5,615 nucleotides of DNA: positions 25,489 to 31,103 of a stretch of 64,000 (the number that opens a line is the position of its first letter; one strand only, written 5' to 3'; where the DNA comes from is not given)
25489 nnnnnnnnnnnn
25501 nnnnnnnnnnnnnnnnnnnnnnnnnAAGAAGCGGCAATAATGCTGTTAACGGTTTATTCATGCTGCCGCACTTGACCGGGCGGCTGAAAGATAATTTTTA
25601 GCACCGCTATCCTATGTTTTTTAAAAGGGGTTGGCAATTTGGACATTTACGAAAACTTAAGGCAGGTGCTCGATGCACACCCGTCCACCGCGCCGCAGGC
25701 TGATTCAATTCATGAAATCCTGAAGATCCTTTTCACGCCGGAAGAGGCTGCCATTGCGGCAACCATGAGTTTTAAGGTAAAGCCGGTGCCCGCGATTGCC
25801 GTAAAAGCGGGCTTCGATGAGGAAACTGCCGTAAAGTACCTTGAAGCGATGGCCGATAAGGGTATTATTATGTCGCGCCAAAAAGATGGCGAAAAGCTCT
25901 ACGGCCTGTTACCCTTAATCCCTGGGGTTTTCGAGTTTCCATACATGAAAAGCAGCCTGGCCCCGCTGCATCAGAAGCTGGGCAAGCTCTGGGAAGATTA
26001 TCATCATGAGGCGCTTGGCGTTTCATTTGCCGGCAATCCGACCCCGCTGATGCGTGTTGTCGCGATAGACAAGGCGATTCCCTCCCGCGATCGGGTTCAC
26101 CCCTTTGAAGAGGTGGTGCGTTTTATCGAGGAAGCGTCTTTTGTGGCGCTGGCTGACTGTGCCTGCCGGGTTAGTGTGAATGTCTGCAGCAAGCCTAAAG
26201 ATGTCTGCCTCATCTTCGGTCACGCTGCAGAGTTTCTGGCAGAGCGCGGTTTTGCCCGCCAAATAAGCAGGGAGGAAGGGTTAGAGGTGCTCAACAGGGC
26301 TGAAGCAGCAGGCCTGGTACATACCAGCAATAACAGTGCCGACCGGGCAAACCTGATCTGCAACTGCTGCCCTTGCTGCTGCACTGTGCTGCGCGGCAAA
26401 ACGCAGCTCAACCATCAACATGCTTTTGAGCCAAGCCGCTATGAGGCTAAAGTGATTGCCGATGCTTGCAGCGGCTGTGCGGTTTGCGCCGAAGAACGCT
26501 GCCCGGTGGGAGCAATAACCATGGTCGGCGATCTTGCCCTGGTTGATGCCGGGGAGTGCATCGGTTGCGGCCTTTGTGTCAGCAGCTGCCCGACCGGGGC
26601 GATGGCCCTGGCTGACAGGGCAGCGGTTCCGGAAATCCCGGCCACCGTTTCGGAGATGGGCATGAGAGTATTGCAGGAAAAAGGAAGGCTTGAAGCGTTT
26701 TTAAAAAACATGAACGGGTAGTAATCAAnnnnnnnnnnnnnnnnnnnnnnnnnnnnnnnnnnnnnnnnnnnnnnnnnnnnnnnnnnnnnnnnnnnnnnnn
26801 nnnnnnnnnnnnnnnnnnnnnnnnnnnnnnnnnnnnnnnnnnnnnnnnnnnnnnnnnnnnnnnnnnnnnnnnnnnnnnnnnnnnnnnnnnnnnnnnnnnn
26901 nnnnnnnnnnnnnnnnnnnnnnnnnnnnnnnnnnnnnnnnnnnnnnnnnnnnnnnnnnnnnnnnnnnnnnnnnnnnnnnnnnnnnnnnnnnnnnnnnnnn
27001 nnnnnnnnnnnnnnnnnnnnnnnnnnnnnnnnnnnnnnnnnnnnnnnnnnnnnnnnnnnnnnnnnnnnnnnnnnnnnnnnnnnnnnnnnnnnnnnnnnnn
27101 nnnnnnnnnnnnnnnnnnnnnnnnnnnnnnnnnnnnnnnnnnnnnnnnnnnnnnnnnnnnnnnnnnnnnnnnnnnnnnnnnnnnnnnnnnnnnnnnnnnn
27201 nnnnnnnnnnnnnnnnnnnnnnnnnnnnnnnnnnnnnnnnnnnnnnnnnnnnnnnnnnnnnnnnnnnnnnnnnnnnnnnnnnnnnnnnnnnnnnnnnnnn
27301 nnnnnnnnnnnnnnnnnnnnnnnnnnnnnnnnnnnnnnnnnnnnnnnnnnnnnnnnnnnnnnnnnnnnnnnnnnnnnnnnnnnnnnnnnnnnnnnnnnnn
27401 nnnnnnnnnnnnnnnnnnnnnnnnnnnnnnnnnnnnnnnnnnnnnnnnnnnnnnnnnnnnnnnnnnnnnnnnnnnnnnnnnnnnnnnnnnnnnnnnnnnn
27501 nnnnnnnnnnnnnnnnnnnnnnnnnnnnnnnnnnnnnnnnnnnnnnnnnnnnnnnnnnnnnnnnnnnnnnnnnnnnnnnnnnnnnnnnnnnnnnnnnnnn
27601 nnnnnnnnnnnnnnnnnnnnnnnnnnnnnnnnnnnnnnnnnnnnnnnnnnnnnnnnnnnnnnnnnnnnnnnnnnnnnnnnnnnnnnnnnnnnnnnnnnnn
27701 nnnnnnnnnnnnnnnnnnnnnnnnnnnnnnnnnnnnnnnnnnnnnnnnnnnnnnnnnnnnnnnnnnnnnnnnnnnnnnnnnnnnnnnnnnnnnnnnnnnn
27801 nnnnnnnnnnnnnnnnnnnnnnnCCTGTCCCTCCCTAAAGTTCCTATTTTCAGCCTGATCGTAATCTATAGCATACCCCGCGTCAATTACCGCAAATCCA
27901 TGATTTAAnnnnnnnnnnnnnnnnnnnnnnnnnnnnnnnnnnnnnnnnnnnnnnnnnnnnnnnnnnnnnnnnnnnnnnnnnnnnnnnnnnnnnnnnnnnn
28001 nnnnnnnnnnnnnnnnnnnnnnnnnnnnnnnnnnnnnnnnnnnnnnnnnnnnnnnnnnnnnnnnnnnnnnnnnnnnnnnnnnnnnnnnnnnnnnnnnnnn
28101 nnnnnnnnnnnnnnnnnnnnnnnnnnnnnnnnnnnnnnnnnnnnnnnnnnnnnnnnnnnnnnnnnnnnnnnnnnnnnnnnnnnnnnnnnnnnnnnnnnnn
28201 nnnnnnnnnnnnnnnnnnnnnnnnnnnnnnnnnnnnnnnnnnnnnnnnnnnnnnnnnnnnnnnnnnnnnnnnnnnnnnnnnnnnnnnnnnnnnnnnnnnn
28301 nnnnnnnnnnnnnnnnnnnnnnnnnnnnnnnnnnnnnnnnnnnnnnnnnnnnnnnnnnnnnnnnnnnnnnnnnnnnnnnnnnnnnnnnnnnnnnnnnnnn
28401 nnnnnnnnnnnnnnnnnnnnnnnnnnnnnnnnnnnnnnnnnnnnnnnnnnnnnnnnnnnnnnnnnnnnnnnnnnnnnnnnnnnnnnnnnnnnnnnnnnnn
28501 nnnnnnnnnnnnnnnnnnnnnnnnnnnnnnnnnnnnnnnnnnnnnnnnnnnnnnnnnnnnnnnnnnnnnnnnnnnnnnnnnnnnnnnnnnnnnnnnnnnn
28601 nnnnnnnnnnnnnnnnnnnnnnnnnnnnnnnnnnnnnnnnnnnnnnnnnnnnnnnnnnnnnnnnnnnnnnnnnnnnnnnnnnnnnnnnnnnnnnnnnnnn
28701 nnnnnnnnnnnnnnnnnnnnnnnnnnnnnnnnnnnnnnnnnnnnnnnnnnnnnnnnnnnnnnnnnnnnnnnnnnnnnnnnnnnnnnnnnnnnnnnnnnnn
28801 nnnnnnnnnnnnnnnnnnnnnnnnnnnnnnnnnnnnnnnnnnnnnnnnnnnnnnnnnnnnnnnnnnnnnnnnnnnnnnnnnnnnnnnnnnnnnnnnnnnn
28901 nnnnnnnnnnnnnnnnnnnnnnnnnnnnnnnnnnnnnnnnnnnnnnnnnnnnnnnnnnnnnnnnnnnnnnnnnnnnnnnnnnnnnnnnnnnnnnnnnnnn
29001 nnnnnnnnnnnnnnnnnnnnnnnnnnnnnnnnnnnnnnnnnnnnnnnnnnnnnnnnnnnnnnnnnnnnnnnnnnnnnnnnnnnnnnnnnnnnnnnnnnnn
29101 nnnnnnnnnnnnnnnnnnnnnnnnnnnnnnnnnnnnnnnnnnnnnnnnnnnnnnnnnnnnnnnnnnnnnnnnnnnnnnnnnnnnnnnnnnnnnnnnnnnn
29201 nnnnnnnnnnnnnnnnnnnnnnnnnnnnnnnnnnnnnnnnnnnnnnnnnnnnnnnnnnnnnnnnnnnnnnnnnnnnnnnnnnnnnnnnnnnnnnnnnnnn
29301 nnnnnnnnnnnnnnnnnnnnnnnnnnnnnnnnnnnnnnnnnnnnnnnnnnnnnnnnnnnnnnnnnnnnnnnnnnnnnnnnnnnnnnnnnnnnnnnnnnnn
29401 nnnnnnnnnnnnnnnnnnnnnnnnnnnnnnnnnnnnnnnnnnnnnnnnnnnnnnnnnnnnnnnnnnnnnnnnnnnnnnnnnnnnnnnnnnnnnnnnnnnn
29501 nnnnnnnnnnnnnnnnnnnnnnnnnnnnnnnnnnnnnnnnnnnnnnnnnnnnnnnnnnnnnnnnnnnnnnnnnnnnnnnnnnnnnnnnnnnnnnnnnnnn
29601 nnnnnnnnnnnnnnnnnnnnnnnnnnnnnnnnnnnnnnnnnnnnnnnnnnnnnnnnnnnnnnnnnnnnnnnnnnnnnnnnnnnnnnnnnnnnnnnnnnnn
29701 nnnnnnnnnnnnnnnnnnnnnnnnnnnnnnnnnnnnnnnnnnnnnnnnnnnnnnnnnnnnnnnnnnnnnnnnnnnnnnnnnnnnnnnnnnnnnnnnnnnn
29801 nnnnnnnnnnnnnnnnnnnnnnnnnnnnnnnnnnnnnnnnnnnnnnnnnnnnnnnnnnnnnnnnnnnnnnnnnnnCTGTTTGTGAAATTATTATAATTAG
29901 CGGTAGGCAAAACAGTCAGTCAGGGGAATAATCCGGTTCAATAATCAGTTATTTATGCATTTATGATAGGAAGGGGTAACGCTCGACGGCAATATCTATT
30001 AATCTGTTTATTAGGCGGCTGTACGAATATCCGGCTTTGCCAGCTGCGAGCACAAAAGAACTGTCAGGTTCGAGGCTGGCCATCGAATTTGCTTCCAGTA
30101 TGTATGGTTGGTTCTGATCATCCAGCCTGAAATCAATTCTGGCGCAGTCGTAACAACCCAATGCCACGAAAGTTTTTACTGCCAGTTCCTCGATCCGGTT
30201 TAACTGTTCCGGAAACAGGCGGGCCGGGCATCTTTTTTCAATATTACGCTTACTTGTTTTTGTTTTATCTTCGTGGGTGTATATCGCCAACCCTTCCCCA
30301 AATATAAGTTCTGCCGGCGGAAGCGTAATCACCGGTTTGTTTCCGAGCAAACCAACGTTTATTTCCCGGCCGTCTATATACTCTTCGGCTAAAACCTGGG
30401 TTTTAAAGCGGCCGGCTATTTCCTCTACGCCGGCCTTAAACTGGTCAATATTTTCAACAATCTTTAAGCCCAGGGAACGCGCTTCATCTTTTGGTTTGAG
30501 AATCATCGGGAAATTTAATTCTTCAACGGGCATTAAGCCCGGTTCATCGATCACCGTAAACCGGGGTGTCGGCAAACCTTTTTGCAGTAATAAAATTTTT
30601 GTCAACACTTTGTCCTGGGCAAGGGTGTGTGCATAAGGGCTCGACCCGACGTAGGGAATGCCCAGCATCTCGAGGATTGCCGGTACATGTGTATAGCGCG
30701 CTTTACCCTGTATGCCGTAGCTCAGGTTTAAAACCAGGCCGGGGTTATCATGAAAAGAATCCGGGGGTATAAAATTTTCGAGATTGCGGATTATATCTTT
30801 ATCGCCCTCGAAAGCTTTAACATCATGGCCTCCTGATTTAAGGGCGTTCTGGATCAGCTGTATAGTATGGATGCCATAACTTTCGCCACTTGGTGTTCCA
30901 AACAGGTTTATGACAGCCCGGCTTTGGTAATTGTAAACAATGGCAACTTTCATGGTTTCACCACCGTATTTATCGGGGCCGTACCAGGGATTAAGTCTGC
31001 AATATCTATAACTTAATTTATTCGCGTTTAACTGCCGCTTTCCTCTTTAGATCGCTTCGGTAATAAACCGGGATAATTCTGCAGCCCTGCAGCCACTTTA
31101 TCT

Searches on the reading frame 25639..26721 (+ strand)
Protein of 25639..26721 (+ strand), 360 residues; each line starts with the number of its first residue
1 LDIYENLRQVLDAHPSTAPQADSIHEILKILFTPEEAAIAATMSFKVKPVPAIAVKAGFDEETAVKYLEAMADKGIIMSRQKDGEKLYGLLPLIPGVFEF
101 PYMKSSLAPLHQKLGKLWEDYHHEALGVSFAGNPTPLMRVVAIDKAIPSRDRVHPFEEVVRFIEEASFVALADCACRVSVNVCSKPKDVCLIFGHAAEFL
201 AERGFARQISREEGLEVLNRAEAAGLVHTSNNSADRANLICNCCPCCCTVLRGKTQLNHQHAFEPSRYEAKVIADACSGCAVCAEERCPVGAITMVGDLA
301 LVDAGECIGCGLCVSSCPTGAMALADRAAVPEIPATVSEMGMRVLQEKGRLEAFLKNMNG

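Call 36: search_protein_families(library=pfam, proteins=[window:25639-26721:+], max_evalue=0.01)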
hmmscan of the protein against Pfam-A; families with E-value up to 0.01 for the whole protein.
window:25639-26721:+ (360 aa): 13 families
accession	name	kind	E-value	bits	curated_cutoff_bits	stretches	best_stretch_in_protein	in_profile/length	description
PF00037.32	Fer4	-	4.2e-09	36.3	21.1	1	302-321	3-22/24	4Fe-4S binding domain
PF12838.12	Fer4_7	-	1.1e-08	35.9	27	2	277-321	2-52/52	4Fe-4S dicluster domain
PF12837.12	Fer4_6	-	2.5e-07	30.8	25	1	302-321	4-23/24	4Fe-4S binding domain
PF13237.11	Fer4_10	-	1.3e-06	28.7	25.5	1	273-318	5-53/53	4Fe-4S dicluster domain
PF12797.12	Fer4_2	-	2.6e-06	27.5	24.5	1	301-319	4-22/22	4Fe-4S binding domain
PF13187.11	Fer4_9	-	8.8e-05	22.9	27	1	276-322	1-52/52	4Fe-4S dicluster domain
PF25160.1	LdpA_Fe-S-bd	-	0.00013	22.1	27.6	1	286-323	11-44/49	LdpA Fe-S cluster-binding domain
PF14697.11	Fer4_21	-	0.00033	21.2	35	1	302-322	36-57/59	4Fe-4S dicluster domain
PF13484.11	Fer4_16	-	0.00059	21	30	1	306-325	1-20/66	4Fe-4S double cluster binding domain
PF24033.1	DUF7342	-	0.00069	20.1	31.6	1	47-89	17-59/150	Family of unknown function (DUF7342)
PF12800.12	Fer4_4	-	0.00074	20.1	24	1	306-320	3-17/17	4Fe-4S binding domain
PF12798.12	Fer4_3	-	0.0029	18.8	27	1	307-321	1-15/15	4Fe-4S binding domain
PF13183.11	Fer4_8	-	0.0041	18.1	27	1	305-321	3-19/68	4Fe-4S dicluster domain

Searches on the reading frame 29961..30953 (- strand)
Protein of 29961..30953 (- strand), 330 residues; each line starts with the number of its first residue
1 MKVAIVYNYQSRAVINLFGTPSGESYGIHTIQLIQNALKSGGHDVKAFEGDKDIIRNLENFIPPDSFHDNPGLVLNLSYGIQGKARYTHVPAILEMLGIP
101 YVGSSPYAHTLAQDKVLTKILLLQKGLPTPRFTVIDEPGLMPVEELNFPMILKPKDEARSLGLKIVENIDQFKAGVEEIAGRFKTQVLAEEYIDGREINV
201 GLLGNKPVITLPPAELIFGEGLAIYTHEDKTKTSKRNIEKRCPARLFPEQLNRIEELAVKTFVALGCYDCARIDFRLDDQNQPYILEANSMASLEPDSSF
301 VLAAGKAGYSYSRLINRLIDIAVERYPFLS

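Call 36: search_protein_families(library=pfam, proteins=[window:29961-30953:-], max_evalue=0.01)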
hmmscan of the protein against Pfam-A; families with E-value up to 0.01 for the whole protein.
window:29961-30953:- (330 aa): 8 families
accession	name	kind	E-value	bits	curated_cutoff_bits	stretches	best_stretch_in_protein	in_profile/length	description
PF07478.18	Dala_Dala_lig_C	-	2.3e-34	119.1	24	1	143-320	32-204/204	D-ala D-ala ligase C-terminus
PF02655.19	ATP-grasp_3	-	4.4e-07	30.5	23.2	1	112-290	1-155/160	ATP-grasp domain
PF13535.11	ATP-grasp_4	-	7.8e-07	29.3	27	1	147-290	2-150/160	ATP-grasp domain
PF03133.20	TTL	-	5.9e-05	22.9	20.1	0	267-298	234-265/292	Tubulin-tyrosine ligase family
PF02786.22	CPSase_L_D2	-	0.00027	21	19.8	1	140-291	31-179/211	Carbamoyl-phosphate synthase L chain, ATP binding domain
PF08443.16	RimK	-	0.0014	18.7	21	0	112-196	1-85/188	RimK-like ATP-grasp domain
PF14397.11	ATPgrasp_ST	-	0.0015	18.2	31.4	0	253-296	217-260/278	Sugar-transfer associated ATP-grasp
PF01071.24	GARS_A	-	0.0066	16.7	27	1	114-214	2-111/194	Phosphoribosylglycinamide synthetase, ATP-grasp (A) domain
